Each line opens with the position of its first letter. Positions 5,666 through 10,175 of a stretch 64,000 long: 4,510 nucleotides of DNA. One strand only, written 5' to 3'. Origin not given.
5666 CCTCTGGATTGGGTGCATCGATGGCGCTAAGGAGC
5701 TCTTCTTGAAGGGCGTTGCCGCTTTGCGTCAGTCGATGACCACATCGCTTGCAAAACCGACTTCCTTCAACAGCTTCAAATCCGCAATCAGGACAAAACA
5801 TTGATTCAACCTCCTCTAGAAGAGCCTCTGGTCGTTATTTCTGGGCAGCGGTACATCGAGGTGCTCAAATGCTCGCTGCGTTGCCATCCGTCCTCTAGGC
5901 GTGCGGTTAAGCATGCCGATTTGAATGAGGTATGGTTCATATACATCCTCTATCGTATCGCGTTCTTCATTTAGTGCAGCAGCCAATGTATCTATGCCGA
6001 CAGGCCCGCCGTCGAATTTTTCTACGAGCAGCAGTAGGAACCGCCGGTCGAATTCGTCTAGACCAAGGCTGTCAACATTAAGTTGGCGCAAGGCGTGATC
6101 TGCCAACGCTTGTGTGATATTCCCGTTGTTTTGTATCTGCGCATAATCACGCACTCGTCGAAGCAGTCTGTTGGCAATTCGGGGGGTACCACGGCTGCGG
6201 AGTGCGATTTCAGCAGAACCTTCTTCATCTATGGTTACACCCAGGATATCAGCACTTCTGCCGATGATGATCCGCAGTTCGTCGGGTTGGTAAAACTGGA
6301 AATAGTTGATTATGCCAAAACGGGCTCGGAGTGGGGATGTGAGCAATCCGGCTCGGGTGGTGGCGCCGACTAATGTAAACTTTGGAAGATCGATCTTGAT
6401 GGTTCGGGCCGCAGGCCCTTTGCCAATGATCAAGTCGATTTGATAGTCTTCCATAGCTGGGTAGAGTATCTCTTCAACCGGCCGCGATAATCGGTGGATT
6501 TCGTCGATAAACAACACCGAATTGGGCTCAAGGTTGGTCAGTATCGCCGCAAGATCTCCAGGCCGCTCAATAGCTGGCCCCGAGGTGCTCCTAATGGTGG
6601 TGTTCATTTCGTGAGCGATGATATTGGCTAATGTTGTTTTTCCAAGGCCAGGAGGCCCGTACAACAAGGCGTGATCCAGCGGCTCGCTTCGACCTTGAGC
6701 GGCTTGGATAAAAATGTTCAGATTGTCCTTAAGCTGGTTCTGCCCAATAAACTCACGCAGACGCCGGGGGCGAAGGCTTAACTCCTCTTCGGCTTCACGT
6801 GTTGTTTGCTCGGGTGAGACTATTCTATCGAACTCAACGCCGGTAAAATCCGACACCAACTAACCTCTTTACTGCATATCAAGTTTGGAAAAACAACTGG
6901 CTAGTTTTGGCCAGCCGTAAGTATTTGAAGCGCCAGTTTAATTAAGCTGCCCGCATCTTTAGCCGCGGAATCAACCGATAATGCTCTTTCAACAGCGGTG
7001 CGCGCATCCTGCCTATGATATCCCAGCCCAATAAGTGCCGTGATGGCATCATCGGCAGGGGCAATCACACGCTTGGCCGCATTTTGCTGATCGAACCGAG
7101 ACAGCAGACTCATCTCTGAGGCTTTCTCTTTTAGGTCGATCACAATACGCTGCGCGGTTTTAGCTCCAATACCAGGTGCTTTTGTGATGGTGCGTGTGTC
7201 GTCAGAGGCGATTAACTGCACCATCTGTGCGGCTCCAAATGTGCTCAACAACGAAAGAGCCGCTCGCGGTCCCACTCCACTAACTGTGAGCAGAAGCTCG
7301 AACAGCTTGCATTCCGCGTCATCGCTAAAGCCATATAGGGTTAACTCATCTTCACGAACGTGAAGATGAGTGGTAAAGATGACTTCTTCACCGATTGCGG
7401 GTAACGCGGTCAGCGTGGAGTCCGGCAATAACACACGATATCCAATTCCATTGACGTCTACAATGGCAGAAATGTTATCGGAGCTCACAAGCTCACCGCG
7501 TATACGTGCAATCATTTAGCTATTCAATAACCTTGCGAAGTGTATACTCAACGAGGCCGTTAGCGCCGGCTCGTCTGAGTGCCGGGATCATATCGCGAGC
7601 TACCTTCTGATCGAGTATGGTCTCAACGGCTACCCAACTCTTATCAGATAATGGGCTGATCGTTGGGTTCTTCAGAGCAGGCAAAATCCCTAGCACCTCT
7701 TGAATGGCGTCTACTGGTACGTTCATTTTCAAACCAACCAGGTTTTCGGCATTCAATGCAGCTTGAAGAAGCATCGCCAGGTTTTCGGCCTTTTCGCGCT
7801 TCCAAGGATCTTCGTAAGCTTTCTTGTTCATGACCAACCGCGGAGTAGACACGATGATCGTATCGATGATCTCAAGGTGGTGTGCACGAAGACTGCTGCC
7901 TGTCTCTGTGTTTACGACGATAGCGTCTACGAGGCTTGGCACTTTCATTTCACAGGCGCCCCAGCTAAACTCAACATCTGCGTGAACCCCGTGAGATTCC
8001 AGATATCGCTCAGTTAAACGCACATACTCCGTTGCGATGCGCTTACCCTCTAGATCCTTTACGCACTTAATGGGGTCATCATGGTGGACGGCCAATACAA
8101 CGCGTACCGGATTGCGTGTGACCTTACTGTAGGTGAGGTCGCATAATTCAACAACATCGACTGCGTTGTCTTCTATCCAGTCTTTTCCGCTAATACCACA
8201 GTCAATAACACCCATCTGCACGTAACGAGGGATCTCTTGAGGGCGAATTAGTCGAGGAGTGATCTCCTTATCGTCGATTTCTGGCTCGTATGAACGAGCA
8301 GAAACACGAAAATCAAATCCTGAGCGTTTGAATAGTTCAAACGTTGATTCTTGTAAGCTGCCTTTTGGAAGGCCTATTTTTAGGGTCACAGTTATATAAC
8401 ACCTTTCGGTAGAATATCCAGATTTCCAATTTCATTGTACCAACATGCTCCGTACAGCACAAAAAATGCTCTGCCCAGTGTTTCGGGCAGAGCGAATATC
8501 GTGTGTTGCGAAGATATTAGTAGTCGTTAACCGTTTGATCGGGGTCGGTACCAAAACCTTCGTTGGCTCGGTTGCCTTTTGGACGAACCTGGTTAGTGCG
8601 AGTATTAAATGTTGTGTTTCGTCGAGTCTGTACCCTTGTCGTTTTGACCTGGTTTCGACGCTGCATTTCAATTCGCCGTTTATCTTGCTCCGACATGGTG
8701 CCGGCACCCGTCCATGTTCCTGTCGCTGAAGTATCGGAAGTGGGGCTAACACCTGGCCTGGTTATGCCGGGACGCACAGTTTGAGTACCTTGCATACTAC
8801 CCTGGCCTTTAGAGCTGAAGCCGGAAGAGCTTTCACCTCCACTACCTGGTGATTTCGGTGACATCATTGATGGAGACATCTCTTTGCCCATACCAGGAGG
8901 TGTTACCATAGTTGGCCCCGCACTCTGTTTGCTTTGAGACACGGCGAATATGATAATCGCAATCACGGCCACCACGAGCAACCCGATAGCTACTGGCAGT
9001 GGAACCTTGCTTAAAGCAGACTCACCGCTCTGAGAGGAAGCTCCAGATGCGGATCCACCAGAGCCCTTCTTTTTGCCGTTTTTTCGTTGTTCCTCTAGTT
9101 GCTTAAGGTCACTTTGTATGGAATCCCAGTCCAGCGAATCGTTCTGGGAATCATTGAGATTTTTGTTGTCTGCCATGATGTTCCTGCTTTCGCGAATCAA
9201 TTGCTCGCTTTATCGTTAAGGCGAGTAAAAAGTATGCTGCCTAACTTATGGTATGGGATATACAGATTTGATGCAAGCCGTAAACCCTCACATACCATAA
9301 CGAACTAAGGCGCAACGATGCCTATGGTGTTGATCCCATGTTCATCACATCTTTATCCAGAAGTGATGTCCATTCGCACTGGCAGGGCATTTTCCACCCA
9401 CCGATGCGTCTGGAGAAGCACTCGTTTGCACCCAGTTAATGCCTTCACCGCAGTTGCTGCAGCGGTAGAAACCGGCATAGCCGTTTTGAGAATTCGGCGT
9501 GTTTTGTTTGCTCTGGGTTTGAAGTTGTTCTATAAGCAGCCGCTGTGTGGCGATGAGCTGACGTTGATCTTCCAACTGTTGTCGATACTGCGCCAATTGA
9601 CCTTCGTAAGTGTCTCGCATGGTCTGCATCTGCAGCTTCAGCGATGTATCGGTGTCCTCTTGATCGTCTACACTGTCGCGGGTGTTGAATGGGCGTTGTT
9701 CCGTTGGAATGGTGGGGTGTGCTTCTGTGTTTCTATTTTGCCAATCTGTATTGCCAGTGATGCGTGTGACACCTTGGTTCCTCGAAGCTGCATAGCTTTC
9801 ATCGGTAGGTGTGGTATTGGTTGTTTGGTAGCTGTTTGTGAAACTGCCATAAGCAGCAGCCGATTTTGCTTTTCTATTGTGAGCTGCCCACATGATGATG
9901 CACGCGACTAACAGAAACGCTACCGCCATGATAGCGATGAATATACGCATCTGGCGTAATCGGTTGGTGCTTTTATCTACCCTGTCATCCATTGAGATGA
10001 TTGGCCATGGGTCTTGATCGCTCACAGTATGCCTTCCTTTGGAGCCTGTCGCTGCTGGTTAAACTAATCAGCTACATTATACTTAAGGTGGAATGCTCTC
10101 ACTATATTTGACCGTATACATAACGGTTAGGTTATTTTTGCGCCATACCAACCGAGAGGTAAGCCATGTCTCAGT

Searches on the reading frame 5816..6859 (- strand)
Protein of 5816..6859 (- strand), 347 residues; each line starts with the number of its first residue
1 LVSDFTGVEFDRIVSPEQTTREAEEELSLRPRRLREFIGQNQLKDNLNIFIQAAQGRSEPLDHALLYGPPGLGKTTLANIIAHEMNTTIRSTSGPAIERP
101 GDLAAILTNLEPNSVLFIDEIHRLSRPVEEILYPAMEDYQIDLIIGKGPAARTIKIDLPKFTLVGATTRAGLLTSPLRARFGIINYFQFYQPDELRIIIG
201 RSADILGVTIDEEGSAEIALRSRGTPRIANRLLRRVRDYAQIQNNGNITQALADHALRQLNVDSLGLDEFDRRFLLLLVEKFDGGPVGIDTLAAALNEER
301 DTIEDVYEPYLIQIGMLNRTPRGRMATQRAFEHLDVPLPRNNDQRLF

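Call 23: search_protein_families(library=pfam, proteins=[window:5816-6859:-], max_evalue=0.001)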
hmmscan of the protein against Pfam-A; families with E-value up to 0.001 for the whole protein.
window:5816-6859:- (347 aa): 9 families
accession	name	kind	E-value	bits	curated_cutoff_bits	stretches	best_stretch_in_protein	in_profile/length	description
PF05496.18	RuvB_N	-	3.1e-80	268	27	1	29-185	1-157/159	Holliday junction DNA helicase RuvB P-loop domain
PF17864.7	AAA_lid_4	-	2.7e-32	110.8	27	1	190-263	1-74/74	RuvB AAA lid domain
PF05491.19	RuvB_C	-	1.4e-26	92.6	24.7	1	265-334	2-71/72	RuvB C-terminal winged helix domain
PF00004.35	AAA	-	7.1e-22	78.7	21.2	1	65-188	2-130/131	ATPase family associated with various cellular activities (AAA)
PF07728.20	AAA_5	-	2.8e-07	31.1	22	1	64-181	2-139/139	AAA domain (dynein-related subfamily)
PF01078.27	Mg_chelatase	-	1.5e-05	24.9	20.3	0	34-82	2-43/207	Magnesium chelatase, subunit ChlI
PF13191.12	AAA_16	-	1.7e-05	25.8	32.6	0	48-88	14-51/167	AAA ATPase domain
PF13401.12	AAA_22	-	0.00019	22.2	27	0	64-84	8-28/130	AAA domain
PF07724.20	AAA_2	-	0.00087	19.8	27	0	111-141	74-104/166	AAA domain (Cdc48 subfamily)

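Call 94: find_homologous_proteins(query=window:5819-6859:-, max_evalue=1e-50)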
Query window:5819-6859:- (347 aa): 8000 proteins with E <= 1e-50 among 8000 candidates; the best 120 are listed.
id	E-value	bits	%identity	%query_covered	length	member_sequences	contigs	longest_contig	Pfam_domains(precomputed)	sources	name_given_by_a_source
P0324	3.0e-205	699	92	100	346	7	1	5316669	PF05491.20,PF17864.8,PF00004.36,PF05496.19,PF07728.21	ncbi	-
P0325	1.5e-166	572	78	98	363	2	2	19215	PF06068.20,PF05491.20,PF17864.8,PF00004.36,PF05496.19,PF07728.21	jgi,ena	-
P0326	6.4e-166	570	77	98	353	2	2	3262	PF06068.20,PF05491.20,PF17864.8,PF00004.36,PF05496.19,PF07728.21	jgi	-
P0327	1.4e-164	565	77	98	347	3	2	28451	PF06068.20,PF05491.20,PF17864.8,PF00004.36,PF05496.19,PF07728.21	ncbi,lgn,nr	ncbi:Holliday junction ATP-dependent DNA helicase RuvB [bacterium HR16]|nr:Holliday junction ATP-dep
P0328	1.6e-164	565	77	98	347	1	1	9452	PF05491.20,PF17864.8,PF00004.36,PF05496.19,PF07728.21,PF13191.13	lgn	-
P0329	2.2e-164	565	77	98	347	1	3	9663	PF06068.20,PF05491.20,PF17864.8,PF00004.36,PF05496.19,PF07728.21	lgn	-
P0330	2.4e-164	564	77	98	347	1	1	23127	PF06068.20,PF05491.20,PF17864.8,PF00004.36,PF05496.19,PF07728.21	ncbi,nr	ncbi:MAG: Holliday junction branch migration DNA helicase RuvB [bacterium]|nr:Holliday junction bran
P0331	6.8e-164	563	76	98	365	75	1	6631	PF06068.20,PF05491.20,PF17864.8,PF00004.36,PF05496.19,PF07728.21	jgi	-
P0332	9.3e-164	562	77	98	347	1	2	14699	PF06068.20,PF05491.20,PF17864.8,PF00004.36,PF05496.19,PF07728.21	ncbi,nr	ncbi:MAG: Holliday junction branch migration DNA helicase RuvB [Armatimonadota bacterium]|nr:Hollida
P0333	1.4e-163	562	80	94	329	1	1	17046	PF06068.20,PF05491.20,PF17864.8,PF00004.36,PF05496.19,PF07728.21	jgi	jgi:Holliday junction DNA helicase RuvB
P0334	2.0e-163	561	77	97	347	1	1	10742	PF06068.20,PF05491.20,PF17864.8,PF00004.36,PF05496.19,PF07728.21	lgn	-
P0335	2.2e-163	561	77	96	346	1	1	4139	PF05491.20,PF17864.8,PF00004.36,PF05496.19,PF07728.21,PF13191.13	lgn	-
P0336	2.3e-163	561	77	96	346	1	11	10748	PF05491.20,PF17864.8,PF00004.36,PF05496.19,PF07728.21,PF13191.13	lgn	-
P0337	6.9e-163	560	77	98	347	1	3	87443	PF06068.20,PF05491.20,PF17864.8,PF00004.36,PF05673.20,PF05496.19,PF07728.21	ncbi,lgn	-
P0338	7.9e-163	559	77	98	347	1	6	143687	PF06068.20,PF05491.20,PF17864.8,PF00004.36,PF05673.20,PF05496.19,PF07728.21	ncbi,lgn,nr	ncbi:MAG: Holliday junction branch migration DNA helicase RuvB [Chthonomonadetes bacterium]|nr:Holli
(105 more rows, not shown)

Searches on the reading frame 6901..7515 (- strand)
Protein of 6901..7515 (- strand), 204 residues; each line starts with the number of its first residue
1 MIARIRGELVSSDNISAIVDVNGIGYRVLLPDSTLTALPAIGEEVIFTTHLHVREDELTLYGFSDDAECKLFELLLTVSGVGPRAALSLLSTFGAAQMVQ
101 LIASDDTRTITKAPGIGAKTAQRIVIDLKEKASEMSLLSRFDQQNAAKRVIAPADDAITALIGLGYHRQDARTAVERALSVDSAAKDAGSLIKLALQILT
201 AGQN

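Call 23: search_protein_families(library=pfam, proteins=[window:6901-7515:-], max_evalue=0.001)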
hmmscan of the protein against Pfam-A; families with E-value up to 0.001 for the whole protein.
window:6901-7515:- (204 aa): 5 families
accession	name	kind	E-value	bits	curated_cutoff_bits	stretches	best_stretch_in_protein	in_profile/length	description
PF01330.27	RuvA_N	-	1.9e-21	76.4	23.6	1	1-62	1-61/61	RuvA N terminal domain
PF14520.12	HHH_5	-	6e-16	59.1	27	1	72-130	1-57/57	Helix-hairpin-helix domain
PF07499.19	RuvA_C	-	4.5e-09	37.1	24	1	153-199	2-46/47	RuvA, C-terminal domain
PF21176.3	RecR_HhH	-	2e-05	24.8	27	0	114-128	12-26/45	RecR, helix-hairpin-helix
PF00633.29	HHH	-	2.2e-05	24.5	24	0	110-124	13-27/30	Helix-hairpin-helix motif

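Call 67: list_cluster_members(proteins=[window:6901-7515:-, window:55810-57015:+, window:50115-52646:-, window:43039-45726:-, window:40153-42051:-, window:60010-62625:+, window:353-1111:-, window:14896-15963:+])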
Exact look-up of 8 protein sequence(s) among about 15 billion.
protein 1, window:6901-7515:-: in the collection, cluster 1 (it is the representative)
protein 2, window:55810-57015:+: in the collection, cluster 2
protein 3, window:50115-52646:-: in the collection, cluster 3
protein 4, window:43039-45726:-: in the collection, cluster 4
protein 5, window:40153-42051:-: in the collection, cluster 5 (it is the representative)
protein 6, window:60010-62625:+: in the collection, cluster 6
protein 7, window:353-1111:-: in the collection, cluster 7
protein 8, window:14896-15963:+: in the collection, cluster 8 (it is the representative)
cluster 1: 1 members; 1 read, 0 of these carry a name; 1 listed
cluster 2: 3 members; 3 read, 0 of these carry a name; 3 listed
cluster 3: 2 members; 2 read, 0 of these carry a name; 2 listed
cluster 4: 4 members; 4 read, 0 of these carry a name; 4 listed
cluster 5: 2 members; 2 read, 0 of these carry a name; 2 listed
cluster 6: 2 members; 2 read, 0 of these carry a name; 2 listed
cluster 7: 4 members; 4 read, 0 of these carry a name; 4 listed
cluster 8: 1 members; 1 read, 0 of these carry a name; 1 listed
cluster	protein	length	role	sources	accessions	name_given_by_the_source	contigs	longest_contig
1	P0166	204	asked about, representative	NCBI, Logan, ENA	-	-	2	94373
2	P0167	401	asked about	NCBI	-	-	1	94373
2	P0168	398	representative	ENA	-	-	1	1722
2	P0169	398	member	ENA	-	-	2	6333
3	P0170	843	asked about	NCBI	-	-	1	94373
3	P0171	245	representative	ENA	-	-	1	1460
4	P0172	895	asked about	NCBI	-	-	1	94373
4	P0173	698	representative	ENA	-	-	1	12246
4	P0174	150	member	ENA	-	-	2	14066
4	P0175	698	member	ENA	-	-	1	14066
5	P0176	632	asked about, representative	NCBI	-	-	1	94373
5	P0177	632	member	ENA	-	-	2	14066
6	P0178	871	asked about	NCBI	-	-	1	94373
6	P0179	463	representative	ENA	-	-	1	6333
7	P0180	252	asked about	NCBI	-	-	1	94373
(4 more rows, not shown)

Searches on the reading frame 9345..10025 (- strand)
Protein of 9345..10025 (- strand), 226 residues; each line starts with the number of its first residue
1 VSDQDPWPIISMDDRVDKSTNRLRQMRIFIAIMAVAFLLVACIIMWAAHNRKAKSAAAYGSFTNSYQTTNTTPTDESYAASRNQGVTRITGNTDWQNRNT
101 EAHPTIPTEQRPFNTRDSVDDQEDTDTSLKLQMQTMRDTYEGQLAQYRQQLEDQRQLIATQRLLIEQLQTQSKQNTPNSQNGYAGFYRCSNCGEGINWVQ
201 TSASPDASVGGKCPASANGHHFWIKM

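Call 23: search_protein_families(library=pfam, proteins=[window:9345-10025:-], max_evalue=0.001)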
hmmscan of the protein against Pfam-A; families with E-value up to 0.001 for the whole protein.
window:9345-10025:- (226 aa): 0 families

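Call 87: search_protein_families(library=pfam, proteins=[window:9345-10025:-], max_evalue=1)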
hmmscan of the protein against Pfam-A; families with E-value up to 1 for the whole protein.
window:9345-10025:- (226 aa): 2 families
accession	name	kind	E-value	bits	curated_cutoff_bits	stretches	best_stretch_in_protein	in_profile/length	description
PF20237.3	DUF6594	-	0.047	14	30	0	17-53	164-199/238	Family of unknown function (DUF6594)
PF08496.15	Peptidase_S49_N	-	0.36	11.3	27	0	125-178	35-88/147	Peptidase family S49 N-terminal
